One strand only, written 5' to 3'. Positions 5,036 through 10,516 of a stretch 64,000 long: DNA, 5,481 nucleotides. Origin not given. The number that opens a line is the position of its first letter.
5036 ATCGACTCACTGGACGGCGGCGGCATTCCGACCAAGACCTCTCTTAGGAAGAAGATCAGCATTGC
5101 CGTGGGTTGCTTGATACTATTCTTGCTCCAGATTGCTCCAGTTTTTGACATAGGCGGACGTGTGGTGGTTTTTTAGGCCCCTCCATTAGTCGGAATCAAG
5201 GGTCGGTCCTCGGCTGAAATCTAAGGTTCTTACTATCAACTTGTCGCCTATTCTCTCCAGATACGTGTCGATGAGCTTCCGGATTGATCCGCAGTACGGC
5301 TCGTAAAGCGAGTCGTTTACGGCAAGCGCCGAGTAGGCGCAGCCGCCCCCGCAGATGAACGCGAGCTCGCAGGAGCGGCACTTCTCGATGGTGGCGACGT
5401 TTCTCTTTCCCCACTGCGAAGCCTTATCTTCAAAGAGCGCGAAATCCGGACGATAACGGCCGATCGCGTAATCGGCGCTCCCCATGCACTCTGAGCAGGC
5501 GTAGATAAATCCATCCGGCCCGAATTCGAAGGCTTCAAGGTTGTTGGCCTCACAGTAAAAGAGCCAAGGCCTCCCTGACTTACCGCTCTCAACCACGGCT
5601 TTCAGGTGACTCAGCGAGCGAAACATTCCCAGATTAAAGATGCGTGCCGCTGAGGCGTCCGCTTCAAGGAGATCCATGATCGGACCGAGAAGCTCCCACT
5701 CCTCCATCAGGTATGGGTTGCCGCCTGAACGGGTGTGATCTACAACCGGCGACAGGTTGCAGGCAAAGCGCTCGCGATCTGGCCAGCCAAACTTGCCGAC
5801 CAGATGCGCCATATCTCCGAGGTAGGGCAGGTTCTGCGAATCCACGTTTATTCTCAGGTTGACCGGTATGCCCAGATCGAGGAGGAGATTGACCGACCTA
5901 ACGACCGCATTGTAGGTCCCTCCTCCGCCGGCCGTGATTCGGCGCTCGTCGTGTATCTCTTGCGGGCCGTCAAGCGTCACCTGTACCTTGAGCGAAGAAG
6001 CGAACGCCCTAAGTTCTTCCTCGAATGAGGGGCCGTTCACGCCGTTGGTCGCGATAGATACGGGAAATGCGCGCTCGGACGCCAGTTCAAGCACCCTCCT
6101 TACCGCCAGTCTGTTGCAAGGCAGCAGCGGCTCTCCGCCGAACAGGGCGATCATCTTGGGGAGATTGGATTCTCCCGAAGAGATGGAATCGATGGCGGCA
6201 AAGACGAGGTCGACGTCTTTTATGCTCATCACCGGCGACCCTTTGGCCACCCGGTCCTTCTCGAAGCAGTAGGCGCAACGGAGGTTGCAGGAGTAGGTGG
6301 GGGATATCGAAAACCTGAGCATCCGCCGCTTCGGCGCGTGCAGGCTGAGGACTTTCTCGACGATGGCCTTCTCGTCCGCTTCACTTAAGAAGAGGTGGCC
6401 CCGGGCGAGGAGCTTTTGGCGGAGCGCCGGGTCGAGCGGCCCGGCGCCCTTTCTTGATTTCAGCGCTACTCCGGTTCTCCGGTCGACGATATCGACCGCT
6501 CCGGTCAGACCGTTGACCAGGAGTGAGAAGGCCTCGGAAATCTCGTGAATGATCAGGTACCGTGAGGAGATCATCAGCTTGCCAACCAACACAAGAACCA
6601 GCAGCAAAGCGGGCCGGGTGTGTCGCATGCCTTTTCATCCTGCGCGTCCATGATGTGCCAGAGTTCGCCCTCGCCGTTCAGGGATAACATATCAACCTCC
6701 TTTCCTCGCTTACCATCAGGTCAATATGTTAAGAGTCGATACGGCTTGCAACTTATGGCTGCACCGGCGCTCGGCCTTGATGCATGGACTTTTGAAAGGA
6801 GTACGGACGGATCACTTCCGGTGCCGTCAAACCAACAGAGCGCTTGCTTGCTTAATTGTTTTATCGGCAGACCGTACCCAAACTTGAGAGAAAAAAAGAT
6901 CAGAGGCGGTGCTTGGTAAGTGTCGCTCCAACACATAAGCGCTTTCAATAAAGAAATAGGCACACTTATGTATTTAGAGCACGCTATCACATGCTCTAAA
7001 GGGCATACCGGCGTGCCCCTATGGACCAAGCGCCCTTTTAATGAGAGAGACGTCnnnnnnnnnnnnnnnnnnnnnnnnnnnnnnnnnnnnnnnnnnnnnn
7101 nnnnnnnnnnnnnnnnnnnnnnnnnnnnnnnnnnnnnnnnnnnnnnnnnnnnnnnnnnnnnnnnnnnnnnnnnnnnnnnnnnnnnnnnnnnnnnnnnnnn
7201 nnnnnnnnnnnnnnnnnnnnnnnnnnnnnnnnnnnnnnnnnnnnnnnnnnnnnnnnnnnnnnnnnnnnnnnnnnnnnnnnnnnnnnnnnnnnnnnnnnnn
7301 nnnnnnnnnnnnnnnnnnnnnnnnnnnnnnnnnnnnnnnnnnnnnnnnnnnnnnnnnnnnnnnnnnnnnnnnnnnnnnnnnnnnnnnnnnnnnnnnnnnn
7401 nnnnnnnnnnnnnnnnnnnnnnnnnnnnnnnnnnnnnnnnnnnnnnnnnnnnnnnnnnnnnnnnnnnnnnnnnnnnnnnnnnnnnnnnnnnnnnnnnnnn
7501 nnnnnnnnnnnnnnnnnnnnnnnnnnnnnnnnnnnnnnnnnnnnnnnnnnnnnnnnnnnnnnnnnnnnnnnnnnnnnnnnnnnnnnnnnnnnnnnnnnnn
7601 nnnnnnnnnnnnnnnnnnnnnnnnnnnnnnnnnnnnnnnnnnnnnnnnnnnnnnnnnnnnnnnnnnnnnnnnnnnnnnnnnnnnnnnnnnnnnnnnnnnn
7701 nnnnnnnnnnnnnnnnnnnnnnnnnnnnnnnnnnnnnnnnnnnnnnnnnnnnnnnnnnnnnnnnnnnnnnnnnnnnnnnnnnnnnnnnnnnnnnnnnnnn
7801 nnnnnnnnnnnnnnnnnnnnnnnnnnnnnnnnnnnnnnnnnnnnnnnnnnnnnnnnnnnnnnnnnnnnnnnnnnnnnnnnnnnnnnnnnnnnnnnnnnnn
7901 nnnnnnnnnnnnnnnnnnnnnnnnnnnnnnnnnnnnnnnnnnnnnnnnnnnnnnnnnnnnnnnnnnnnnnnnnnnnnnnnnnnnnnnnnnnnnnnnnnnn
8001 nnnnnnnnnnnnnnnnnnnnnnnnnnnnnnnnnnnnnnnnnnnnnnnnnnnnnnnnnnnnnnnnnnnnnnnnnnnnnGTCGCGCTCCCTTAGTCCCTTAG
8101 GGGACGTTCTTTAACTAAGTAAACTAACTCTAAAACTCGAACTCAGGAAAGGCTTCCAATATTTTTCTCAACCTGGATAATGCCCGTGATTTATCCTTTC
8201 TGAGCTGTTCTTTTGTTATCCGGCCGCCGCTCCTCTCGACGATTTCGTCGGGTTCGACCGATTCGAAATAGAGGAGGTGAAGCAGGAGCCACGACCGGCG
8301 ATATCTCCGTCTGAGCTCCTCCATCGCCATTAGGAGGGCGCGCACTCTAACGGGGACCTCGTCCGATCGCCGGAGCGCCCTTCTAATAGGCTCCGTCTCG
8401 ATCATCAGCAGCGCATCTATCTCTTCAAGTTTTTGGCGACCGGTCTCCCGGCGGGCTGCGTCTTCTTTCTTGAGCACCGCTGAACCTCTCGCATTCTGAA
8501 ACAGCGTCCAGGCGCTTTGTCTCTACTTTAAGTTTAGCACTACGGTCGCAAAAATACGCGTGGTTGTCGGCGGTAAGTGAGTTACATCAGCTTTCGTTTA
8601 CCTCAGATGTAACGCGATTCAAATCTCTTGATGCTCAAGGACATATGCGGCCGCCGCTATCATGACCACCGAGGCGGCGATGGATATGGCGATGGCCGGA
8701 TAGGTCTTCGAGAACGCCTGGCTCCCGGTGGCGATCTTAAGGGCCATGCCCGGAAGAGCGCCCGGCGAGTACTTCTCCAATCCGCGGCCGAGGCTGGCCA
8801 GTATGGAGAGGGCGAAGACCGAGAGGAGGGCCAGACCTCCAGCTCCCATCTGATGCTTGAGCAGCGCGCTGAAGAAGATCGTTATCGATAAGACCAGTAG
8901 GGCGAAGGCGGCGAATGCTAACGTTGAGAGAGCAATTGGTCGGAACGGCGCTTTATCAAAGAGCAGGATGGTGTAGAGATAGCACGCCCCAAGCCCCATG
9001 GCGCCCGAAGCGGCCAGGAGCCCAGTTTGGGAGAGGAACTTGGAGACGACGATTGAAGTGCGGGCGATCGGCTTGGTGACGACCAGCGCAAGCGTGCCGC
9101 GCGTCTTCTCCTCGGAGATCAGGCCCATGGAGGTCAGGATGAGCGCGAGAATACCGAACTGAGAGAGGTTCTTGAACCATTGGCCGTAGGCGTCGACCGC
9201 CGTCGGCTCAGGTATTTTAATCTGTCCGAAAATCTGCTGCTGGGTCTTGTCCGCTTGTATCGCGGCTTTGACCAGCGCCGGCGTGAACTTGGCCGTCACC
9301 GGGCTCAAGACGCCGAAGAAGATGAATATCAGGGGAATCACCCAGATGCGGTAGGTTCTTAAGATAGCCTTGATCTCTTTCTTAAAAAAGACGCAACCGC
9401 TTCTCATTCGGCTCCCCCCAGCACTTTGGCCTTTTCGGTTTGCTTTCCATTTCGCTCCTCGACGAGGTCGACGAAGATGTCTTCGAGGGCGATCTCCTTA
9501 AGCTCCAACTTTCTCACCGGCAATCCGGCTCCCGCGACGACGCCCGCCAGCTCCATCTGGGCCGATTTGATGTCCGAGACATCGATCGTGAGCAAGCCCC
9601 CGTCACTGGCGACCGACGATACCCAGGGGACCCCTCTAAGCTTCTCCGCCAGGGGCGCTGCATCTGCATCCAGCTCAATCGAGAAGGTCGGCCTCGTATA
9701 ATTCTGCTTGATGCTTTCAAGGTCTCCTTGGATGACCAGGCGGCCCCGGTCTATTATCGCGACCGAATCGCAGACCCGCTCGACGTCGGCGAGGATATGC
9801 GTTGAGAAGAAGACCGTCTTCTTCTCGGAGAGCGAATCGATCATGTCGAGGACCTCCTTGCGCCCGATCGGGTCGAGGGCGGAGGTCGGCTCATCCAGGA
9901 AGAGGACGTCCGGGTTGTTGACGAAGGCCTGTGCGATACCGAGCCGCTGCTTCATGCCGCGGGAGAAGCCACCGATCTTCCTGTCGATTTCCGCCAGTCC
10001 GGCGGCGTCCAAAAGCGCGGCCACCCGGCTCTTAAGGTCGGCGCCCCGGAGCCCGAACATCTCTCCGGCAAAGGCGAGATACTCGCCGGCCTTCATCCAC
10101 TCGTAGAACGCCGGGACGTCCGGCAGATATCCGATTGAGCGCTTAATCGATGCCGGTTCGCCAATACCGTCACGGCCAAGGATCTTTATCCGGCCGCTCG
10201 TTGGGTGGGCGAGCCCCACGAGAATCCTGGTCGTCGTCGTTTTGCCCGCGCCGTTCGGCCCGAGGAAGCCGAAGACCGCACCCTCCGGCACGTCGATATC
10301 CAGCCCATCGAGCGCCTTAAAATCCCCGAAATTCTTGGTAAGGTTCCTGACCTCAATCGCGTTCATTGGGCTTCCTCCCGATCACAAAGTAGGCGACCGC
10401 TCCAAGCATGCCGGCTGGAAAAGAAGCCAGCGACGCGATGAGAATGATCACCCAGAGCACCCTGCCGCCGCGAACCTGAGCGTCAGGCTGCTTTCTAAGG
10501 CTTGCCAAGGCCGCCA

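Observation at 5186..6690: Unannotated 38-aa Cys/Trp-rich ORF translationally coupled to a radical SAM/SPASM enzyme: candidate new RiPP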

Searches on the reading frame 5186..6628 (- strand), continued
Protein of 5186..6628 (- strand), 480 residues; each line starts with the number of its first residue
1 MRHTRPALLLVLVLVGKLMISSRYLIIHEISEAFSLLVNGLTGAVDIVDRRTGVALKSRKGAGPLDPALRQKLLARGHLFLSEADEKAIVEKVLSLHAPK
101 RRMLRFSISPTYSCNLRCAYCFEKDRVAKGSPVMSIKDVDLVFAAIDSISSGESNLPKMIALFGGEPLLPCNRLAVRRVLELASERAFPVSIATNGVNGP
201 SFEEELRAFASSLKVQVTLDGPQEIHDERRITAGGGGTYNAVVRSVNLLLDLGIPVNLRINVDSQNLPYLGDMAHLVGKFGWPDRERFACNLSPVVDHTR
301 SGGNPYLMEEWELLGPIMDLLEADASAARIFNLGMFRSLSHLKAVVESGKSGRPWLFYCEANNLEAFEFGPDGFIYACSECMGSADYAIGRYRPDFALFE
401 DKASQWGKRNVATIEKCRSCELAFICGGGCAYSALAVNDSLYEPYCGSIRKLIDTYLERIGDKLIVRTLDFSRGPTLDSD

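Call 65: search_solved_structures(query=window:5186-6574:-, max_evalue=1e-8, show_alignments=2)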
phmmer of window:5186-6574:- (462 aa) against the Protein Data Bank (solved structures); distinct sequences matched with E-value up to 1e-8: 4.
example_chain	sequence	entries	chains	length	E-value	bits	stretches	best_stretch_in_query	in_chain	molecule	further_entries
5wgg_A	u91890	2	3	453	2.5e-19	72.5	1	41-420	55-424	Radical SAM domain protein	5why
4k37_A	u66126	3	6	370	3.6e-10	42.3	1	90-436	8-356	Anaerobic sulfatase-maturating enzyme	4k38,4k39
4k36_A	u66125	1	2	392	3.8e-10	42.2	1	90-437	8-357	Anaerobic sulfatase-maturating enzyme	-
9gm3_A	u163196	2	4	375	5.6e-10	41.7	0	84-234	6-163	ChlB radical SAM domain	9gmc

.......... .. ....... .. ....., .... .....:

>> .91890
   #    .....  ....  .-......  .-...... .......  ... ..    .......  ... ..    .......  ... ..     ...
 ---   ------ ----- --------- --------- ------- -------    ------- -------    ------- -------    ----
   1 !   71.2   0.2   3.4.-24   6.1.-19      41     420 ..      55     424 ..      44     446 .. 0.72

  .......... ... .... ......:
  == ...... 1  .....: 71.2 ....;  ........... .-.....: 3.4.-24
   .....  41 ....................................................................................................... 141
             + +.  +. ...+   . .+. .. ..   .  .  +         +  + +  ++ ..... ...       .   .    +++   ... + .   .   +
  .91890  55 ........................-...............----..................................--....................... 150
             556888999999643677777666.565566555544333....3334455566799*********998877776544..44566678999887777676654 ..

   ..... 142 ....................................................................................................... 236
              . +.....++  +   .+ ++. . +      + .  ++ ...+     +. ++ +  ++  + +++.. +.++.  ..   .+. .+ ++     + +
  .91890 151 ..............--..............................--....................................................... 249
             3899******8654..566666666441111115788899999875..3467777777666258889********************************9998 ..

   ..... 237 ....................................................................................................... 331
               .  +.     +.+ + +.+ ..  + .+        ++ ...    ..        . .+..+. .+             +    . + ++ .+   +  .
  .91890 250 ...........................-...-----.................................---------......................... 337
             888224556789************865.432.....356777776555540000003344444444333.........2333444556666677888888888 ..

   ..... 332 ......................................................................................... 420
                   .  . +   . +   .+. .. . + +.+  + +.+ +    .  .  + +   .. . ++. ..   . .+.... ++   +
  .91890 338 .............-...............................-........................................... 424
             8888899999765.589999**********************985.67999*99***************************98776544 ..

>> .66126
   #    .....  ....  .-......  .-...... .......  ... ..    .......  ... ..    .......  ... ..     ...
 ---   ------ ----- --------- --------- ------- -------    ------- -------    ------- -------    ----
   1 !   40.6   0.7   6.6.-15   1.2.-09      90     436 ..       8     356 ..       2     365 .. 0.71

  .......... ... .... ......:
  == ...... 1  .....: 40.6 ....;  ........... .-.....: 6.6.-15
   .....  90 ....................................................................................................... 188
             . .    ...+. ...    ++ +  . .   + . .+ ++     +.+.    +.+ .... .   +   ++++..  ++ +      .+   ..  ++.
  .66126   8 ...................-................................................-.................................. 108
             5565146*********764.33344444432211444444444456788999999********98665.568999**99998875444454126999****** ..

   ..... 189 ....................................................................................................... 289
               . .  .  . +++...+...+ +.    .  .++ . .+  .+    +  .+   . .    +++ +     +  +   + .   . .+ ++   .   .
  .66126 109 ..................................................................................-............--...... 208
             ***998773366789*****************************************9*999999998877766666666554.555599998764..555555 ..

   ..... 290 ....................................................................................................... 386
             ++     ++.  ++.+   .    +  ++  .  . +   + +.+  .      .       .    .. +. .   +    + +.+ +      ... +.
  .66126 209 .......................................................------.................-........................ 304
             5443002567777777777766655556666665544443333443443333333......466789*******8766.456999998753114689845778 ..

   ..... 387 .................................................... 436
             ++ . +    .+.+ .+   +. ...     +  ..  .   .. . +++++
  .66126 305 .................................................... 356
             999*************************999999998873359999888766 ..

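Call 84: find_encoding_contigs(protein=P0053, flank=4500, max_places=1)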
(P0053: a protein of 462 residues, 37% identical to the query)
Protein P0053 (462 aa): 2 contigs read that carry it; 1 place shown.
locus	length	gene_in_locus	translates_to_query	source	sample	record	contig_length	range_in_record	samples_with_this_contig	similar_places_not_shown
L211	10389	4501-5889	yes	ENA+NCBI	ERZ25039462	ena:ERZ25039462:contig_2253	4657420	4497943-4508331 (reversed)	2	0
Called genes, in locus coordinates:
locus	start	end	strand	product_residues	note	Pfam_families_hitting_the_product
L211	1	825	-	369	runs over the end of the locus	PF00142:Fer4_NifH (faint), PF01656:CbiA, PF06564:CBP_BcsQ (weak), PF09140:MipZ (weak), PF10609:ParA, PF13614:AAA_31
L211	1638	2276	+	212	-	-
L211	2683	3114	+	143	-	PF03965:Penicillinase_R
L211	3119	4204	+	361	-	PF05569:Peptidase_M56, PF01435:Peptidase_M48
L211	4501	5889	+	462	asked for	PF04055:Radical_SAM, PF13353:Fer4_12 (weak)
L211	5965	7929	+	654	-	PF06452:CBM9_1 (faint)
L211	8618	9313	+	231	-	PF00072:Response_reg, PF00196:GerE, PF08281:Sigma70_r4_2 (weak), PF13384:HTH_23 (faint)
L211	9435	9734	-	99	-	-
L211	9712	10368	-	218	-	-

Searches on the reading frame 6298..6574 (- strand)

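Call 79: search_protein_families(library=pfam, proteins=[window:6298-6574:-], max_evalue=0.01)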
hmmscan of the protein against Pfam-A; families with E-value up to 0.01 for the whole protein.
window:6298-6574:- (92 aa): 0 families

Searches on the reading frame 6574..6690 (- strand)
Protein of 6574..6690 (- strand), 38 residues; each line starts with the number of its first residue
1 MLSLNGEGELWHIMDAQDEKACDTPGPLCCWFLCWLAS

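Call 5: search_protein_families(library=ncbifam, proteins=[window:6574-6690:-], max_evalue=1)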
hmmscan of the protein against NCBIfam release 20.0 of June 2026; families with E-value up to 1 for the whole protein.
window:6574-6690:- (38 aa): 0 families

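Call 6: search_protein_families(library=pfam, proteins=[window:6574-6690:-], max_evalue=1)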
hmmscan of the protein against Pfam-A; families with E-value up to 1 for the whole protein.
window:6574-6690:- (38 aa): 0 families

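Call 28: search_protein_families(library=ncbifam, proteins=[window:6577-6690:-], max_evalue=10)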
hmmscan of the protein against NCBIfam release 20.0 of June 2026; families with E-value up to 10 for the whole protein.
seq(38 aa): 0 families

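Call 77: list_cluster_members(proteins=[window:6577-6690:-, P0001])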
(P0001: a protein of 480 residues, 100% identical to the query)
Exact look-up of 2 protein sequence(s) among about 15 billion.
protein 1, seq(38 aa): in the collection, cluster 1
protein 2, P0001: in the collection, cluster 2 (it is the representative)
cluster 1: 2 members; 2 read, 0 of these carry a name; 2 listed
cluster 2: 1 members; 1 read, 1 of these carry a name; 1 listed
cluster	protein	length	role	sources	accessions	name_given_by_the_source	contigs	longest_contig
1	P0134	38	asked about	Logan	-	-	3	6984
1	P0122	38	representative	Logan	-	-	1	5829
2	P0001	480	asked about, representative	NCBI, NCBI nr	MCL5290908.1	MAG: radical SAM protein [Actinobacteria bacterium] | radical SAM protein [Actinomycetota bacterium]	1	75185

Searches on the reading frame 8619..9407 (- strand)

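Call 29: search_protein_families(library=pfam, proteins=[window:8619-9407:-], max_evalue=0.01)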
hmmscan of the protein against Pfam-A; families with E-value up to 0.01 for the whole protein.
window:8619-9407:- (262 aa): 4 families
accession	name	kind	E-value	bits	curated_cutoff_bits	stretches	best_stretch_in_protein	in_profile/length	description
PF12679.13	ABC2_membrane_2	-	2.4e-16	60.3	27.2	1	8-204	4-199/283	ABC-2 family transporter protein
PF13346.12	ABC2_membrane_5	-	3.5e-05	23.9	25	1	84-205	39-162/205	ABC-2 family transporter protein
PF12730.13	ABC2_membrane_4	-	9.4e-05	22.9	27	1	29-198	15-177/179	ABC-2 family transporter protein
PF12698.13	ABC2_membrane_3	-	0.0034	16.9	31.6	1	86-205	173-286/347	ABC-2 family transporter protein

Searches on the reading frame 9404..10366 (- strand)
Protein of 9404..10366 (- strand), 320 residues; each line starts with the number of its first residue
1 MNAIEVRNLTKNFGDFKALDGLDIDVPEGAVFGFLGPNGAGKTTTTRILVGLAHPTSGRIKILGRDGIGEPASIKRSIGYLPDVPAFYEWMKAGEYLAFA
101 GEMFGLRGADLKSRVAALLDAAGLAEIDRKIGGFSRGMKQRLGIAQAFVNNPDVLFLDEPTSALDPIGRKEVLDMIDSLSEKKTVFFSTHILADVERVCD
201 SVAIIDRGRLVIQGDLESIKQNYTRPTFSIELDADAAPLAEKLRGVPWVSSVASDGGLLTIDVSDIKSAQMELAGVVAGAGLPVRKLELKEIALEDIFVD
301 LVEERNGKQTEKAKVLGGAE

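Call 29: search_protein_families(library=pfam, proteins=[window:9404-10366:-], max_evalue=0.01)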
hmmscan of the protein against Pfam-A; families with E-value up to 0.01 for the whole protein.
window:9404-10366:- (320 aa): 4 families
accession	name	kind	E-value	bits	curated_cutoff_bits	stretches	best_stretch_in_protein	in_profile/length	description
PF00005.33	ABC_tran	-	2.8e-27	96.4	25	1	19-162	1-137/137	ABC transporter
PF13304.12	AAA_21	-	1.7e-10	41.9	27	1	132-191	236-299/304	AAA domain, putative AbiEii toxin, Type IV TA system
PF13732.12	DrrA1-3_C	-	1.9e-10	41.7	27.4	1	214-302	1-81/81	ATP-binding protein DrrA1-3-like, C-terminal domain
PF13476.12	AAA_23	-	0.0064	17.6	27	0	11-44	5-34/201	AAA domain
